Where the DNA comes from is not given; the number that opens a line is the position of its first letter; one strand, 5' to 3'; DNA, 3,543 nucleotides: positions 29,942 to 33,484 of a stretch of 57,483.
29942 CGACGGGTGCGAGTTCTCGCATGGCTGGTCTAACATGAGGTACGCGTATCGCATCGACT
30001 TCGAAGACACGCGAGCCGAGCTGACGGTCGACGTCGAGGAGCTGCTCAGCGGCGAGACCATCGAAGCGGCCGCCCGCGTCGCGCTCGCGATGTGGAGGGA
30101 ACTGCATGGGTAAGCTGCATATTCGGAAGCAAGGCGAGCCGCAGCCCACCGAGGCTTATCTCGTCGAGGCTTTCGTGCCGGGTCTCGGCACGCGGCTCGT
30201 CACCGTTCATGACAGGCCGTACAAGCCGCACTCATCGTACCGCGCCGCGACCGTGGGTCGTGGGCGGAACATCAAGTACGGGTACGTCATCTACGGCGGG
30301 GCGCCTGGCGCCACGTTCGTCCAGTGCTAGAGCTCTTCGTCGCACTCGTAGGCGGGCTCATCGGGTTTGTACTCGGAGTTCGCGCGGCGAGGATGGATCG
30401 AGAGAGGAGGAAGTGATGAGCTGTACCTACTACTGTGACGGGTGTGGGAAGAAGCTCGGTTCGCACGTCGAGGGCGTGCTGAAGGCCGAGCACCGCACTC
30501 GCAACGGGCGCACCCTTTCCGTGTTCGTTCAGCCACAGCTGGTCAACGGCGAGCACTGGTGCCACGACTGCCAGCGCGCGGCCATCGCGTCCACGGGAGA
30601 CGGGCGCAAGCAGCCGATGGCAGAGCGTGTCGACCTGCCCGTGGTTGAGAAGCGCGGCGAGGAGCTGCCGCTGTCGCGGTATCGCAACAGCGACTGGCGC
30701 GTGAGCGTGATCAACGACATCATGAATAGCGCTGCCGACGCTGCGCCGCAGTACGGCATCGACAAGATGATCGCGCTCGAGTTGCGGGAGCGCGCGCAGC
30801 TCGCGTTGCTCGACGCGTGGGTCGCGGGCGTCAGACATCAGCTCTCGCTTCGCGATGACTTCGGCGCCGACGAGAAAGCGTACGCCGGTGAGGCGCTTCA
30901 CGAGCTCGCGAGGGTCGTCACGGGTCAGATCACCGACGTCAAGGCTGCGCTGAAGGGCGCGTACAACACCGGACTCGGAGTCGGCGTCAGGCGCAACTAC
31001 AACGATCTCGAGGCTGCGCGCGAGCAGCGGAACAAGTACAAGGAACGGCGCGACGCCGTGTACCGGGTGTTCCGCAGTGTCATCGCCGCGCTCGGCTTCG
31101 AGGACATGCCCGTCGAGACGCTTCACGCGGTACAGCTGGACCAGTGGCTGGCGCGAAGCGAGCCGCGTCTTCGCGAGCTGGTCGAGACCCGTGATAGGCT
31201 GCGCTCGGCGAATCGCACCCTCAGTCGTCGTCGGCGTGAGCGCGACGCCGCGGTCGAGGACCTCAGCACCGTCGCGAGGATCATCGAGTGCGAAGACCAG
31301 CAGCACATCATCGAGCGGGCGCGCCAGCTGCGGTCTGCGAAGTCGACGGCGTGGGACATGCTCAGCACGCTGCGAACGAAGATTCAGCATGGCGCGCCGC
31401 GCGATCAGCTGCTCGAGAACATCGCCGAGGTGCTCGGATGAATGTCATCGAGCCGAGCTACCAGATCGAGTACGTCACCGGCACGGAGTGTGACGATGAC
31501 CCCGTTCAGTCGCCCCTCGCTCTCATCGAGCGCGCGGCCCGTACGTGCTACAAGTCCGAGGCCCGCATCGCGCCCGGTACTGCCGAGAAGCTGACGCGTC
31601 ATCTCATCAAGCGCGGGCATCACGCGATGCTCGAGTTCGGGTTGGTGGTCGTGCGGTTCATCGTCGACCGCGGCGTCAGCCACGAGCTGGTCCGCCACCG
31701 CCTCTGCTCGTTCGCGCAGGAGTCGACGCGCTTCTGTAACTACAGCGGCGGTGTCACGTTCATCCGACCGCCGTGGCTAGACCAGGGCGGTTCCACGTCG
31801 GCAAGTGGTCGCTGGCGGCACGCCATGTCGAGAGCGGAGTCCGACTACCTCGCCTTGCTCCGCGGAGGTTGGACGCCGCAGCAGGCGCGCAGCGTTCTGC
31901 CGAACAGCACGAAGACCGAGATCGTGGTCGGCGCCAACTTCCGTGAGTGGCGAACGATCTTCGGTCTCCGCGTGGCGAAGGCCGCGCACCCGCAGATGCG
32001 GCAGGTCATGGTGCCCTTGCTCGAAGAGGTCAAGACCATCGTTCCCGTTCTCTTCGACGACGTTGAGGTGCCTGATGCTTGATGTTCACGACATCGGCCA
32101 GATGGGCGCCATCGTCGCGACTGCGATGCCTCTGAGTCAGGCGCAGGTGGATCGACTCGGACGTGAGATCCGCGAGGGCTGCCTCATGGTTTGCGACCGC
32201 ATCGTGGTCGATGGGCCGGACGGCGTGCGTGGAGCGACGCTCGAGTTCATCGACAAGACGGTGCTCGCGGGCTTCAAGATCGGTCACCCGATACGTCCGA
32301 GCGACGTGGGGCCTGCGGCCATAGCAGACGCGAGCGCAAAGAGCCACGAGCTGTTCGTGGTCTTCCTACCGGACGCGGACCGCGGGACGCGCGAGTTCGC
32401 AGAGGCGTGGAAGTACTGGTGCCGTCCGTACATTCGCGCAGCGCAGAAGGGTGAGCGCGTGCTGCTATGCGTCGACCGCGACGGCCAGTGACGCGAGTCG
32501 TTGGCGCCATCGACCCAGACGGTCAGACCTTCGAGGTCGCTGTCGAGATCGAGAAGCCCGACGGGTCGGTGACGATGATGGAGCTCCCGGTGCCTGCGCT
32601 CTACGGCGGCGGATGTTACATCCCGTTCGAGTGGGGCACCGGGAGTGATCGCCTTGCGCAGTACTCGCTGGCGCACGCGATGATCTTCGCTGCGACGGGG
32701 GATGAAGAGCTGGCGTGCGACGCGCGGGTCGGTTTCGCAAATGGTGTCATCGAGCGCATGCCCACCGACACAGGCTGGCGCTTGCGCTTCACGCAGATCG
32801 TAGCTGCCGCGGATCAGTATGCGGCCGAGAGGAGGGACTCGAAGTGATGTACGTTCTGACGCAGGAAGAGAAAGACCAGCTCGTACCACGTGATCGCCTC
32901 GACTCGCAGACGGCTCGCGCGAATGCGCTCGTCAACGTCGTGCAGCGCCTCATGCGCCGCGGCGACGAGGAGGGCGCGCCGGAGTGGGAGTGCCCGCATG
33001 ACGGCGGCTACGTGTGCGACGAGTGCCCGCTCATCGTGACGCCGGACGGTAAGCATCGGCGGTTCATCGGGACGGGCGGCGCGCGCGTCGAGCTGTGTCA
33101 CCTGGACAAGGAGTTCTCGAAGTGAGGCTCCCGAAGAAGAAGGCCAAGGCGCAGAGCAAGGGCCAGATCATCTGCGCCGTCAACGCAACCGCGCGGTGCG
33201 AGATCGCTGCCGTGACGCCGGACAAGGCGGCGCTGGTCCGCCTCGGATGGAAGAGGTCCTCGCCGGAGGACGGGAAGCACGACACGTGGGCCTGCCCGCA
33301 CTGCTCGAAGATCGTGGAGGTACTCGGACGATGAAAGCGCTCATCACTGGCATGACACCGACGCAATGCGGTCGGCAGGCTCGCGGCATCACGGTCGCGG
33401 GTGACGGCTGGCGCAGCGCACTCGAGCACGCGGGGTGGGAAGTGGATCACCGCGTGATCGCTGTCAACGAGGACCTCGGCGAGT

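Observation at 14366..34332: Predicted multi-locus DNA cytosine hypermodification system: C5-modified dCMP synthesis, a phage-made 6-deoxyhexose nucleotide sugar and a candidate transferase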

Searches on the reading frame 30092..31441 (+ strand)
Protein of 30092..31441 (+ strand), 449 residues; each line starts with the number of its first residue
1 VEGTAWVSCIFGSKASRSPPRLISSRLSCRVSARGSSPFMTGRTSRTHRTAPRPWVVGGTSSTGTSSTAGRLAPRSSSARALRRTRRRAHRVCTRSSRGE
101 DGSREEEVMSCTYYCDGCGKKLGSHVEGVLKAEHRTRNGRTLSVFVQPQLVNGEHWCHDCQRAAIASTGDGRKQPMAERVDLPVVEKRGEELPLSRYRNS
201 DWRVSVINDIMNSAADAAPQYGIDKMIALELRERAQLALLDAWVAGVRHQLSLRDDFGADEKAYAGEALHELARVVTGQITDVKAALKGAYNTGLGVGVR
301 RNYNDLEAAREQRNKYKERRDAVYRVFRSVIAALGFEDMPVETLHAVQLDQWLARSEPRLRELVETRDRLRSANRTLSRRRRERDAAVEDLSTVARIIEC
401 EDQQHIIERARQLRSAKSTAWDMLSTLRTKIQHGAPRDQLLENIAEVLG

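Call 7: search_protein_families(library=pfam, proteins=[window:30092-31441:+], max_evalue=0.01)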
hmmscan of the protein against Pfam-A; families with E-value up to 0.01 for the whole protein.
window:30092-31441:+ (449 aa): 0 families

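Call 42: search_protein_families(library=ncbifam, proteins=[window:30092-31441:+], max_evalue=0.01)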
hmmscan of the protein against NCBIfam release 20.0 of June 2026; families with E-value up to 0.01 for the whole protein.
window:30092-31441:+ (449 aa): 0 families

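Call 49: search_protein_families(library=phrogs, proteins=[window:30092-31441:+], max_evalue=0.01)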
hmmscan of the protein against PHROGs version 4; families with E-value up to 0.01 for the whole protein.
window:30092-31441:+ (449 aa): 0 families

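Call 104: find_homologous_proteins(query=window:30092-31441:+, max_evalue=0.001)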
Query window:30092-31441:+ (449 aa): 1 proteins with E <= 0.001 among 8000 candidates.
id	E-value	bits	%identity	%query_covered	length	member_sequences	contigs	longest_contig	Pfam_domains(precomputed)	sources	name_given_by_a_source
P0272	8.0e-222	755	100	76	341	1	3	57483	-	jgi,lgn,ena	-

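Call 109: predict_structure(protein=P0272)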
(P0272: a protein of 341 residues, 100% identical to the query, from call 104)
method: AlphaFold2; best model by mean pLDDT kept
length: 341 residues; sequences in the alignment: 1
mean_pLDDT: 51.2   pTM: 0.22
mean pLDDT of the five models: 51.2, 45.3, 43.4, 41.5, 41.1
residues with pLDDT >= 90: 2; 70-90: 71; 50-70: 53; < 50: 215
segments of 3 or more residues with pLDDT < 50: 1-3, 17-51, 59-61, 63-124, 129-202, 214-216, 218-242
pLDDT, mean of each block of 10 residues (from residue 1): 57 54 40 37 39 50 37 24 28 36 41 40 48 44 35 38 42 42 35 35 48 48 43 40 55 68 78 82 68 70 80 84 88 82 74
secondary structure, 60 per line:
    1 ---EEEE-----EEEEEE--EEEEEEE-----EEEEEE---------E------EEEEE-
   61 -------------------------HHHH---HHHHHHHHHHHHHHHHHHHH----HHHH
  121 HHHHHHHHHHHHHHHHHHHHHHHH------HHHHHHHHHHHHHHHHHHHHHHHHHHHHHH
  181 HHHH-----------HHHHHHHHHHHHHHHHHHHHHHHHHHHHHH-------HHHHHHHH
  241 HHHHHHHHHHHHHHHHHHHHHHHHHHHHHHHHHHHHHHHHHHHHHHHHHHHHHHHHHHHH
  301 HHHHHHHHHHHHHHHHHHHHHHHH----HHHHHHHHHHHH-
elements in order: E4-7 E13-18 E21-27 E33-38 E55-59 H86-89 H93-112 H117-144 H151-184 H196-225 H233-324 H329-340

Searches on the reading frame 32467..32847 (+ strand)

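Call 7: search_protein_families(library=pfam, proteins=[window:32467-32847:+], max_evalue=0.01)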
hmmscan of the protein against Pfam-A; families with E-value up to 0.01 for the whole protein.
window:32467-32847:+ (126 aa): 1 family
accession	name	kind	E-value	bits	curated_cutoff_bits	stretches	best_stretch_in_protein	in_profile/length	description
PF19663.4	DUF6166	-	8.9e-07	29.3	27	1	53-114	33-90/93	Family of unknown function (DUF6166)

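Call 49: search_protein_families(library=phrogs, proteins=[window:32467-32847:+], max_evalue=0.01)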
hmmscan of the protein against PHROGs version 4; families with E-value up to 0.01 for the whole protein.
window:32467-32847:+ (126 aa): 0 families

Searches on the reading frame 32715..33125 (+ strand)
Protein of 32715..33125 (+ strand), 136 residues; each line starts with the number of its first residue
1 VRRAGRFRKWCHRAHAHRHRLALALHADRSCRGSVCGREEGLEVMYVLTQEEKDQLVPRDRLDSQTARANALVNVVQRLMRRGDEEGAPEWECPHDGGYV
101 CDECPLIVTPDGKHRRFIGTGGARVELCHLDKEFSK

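Call 7: search_protein_families(library=pfam, proteins=[window:32715-33125:+], max_evalue=0.01)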
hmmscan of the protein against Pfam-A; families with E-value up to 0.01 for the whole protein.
window:32715-33125:+ (136 aa): 0 families

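Call 49: search_protein_families(library=phrogs, proteins=[window:32715-33125:+], max_evalue=0.01)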
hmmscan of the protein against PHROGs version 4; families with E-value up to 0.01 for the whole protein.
window:32715-33125:+ (136 aa): 0 families

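Call 93: search_protein_families(library=pfam, proteins=[window:32715-33125:+], max_evalue=1)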
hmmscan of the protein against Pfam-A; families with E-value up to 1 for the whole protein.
window:32715-33125:+ (136 aa): 2 families
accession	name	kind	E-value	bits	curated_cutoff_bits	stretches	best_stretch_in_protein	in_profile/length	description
PF16700.10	SNCAIP_SNCA_bd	-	0.014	15.6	27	1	62-89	18-45/46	Synphilin-1 alpha-Synuclein-binding domain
PF03107.22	C1_2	-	0.11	13.2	26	0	16-46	2-34/48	C1 domain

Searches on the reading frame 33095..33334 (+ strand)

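Call 49: search_protein_families(library=phrogs, proteins=[window:33095-33334:+], max_evalue=0.01)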
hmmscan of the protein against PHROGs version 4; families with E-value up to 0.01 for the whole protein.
window:33095-33334:+ (79 aa): 0 families

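Call 93: search_protein_families(library=pfam, proteins=[window:33095-33334:+], max_evalue=1)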
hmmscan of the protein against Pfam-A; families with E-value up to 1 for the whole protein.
window:33095-33334:+ (79 aa): 2 families
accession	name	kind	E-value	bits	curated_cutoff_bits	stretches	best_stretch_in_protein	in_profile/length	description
PF22552.1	TY-Chap3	-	0.081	14.1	27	1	24-68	45-88/117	T3SS (YopN, CesT) and YbjN peptide-binding chaperone 3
PF06397.17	Desulfoferrod_N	-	0.15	12.2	23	1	62-77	4-19/36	Desulfoferrodoxin, N-terminal domain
